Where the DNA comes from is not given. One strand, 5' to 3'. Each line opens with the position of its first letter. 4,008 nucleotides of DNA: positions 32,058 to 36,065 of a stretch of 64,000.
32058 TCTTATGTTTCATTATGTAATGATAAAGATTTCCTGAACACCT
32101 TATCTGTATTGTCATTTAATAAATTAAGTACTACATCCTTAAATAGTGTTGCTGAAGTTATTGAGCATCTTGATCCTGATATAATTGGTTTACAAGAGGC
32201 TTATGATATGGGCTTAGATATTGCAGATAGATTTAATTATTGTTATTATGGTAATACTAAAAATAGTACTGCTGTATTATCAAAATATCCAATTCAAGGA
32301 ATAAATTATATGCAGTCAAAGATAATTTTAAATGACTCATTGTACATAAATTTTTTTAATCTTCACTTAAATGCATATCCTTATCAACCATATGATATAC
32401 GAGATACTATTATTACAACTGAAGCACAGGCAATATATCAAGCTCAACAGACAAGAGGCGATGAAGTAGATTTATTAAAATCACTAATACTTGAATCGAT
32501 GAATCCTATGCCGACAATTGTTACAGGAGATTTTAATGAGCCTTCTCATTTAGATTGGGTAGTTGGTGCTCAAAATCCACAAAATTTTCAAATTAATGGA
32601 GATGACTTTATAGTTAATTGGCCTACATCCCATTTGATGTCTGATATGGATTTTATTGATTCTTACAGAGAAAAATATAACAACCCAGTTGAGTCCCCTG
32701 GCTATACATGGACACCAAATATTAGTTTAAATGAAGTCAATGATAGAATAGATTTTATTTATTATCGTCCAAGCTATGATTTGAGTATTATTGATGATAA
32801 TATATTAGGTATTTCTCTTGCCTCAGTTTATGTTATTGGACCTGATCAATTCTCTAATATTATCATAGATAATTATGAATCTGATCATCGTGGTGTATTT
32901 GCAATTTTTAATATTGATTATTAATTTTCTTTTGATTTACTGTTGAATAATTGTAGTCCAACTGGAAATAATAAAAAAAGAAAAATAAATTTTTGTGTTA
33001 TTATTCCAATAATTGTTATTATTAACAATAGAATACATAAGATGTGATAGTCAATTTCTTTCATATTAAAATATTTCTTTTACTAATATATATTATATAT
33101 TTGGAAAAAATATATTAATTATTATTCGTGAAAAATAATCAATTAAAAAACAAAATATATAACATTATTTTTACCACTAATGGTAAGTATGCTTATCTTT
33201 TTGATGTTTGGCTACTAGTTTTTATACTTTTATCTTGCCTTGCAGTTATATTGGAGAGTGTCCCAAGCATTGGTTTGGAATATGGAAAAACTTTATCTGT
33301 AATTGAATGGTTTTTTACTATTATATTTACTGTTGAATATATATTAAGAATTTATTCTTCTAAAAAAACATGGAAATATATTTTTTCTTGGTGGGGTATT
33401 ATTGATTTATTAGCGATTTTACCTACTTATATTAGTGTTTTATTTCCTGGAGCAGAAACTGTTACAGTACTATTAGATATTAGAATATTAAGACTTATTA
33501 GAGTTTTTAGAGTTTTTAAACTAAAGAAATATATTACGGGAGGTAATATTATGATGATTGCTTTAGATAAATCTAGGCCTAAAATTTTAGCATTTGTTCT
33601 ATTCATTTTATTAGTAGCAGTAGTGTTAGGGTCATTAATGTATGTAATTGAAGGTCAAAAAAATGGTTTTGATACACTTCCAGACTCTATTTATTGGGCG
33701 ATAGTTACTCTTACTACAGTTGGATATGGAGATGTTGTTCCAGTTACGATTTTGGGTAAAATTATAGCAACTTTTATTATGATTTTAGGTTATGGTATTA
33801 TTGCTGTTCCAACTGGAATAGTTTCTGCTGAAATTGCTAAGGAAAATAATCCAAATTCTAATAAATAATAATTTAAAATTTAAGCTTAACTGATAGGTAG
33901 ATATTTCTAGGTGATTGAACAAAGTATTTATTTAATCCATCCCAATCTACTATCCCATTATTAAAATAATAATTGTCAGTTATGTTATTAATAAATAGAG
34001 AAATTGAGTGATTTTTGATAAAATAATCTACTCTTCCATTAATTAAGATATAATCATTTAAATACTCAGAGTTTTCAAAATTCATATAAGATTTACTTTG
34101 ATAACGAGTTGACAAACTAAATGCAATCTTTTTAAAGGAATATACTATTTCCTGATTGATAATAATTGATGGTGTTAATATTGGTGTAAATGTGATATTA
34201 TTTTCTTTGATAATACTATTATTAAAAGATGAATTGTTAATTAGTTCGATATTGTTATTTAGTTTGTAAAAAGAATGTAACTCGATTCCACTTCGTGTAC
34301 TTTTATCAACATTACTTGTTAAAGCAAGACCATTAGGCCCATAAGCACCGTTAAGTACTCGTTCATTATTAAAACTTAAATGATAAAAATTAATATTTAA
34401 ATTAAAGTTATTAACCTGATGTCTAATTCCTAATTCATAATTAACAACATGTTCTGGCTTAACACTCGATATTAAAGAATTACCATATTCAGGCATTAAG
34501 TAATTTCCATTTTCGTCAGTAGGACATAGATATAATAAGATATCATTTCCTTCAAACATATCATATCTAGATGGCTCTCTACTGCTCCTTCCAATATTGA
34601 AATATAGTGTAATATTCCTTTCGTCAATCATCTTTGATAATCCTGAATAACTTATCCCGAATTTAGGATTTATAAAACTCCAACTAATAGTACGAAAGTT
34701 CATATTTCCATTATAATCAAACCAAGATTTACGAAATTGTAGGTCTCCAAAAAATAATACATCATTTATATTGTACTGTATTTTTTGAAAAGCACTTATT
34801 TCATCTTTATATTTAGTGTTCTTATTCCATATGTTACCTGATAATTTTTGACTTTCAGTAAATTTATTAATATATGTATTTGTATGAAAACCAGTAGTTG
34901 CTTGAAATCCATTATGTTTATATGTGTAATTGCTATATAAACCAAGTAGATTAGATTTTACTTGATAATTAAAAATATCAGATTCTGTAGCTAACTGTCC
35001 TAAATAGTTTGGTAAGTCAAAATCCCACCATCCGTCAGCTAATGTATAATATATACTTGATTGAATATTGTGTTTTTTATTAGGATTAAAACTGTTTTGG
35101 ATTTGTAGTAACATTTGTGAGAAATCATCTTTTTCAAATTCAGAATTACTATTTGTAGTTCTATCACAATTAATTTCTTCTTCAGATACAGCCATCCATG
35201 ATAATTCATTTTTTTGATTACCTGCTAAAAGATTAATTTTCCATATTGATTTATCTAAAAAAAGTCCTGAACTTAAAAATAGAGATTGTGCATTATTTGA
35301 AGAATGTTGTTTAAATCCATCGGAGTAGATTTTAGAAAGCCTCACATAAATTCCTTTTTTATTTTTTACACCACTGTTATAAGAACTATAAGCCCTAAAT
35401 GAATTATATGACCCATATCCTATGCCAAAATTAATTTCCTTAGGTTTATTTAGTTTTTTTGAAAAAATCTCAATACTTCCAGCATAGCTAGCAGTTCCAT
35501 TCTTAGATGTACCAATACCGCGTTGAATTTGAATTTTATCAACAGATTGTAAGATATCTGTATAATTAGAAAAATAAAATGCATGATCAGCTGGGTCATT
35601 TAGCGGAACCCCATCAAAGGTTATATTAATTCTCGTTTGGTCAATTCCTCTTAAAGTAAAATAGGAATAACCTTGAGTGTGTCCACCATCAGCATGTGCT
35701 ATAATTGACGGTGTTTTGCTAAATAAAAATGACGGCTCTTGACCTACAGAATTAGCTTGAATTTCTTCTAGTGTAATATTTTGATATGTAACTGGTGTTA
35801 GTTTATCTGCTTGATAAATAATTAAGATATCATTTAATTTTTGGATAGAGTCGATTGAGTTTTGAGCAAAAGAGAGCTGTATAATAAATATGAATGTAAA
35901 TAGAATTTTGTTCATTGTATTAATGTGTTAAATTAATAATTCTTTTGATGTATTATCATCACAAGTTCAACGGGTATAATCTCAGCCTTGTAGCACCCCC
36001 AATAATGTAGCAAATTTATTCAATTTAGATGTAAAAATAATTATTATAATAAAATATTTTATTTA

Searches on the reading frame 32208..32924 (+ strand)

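Call 47: search_protein_families(library=pfam, proteins=[window:32208-32924:+], max_evalue=0.001)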
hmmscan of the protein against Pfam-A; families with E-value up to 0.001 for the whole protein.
window:32208-32924:+ (238 aa): 1 family
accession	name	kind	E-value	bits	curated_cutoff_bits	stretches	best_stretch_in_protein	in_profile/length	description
PF03372.29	Exo_endo_phos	-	9.1e-09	35.8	24.5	1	13-188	65-204/225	Endonuclease/Exonuclease/phosphatase family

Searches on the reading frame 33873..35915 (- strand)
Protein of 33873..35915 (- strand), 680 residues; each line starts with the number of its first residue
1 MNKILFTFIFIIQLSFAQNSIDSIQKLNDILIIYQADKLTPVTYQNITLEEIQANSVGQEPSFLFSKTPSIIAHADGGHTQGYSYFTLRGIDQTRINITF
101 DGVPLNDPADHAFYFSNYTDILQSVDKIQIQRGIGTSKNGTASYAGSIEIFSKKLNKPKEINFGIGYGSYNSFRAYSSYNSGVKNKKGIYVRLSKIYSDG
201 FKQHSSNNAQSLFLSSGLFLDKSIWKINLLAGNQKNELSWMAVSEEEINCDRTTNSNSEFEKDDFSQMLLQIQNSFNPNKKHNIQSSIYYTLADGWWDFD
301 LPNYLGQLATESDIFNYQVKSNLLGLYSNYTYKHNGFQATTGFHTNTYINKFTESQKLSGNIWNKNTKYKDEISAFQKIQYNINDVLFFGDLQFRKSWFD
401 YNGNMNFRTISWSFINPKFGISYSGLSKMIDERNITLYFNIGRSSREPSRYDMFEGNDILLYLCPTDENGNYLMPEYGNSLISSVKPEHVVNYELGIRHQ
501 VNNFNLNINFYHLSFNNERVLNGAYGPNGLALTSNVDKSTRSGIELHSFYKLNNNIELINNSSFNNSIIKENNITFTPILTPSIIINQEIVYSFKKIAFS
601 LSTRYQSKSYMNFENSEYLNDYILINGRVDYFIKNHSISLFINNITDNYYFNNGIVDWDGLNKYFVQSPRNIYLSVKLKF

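Call 47: search_protein_families(library=pfam, proteins=[window:33873-35915:-], max_evalue=0.001)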
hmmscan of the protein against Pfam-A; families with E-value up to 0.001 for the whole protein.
window:33873-35915:- (680 aa): 2 families
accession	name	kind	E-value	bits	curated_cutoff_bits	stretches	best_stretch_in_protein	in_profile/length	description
PF00593.30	TonB_dep_Rec_b-barrel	-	1e-18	68.9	27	1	255-645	51-436/436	TonB dependent receptor-like, beta-barrel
PF07715.20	Plug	-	1.6e-10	41.9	23.9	1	40-146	5-106/107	TonB-dependent Receptor Plug Domain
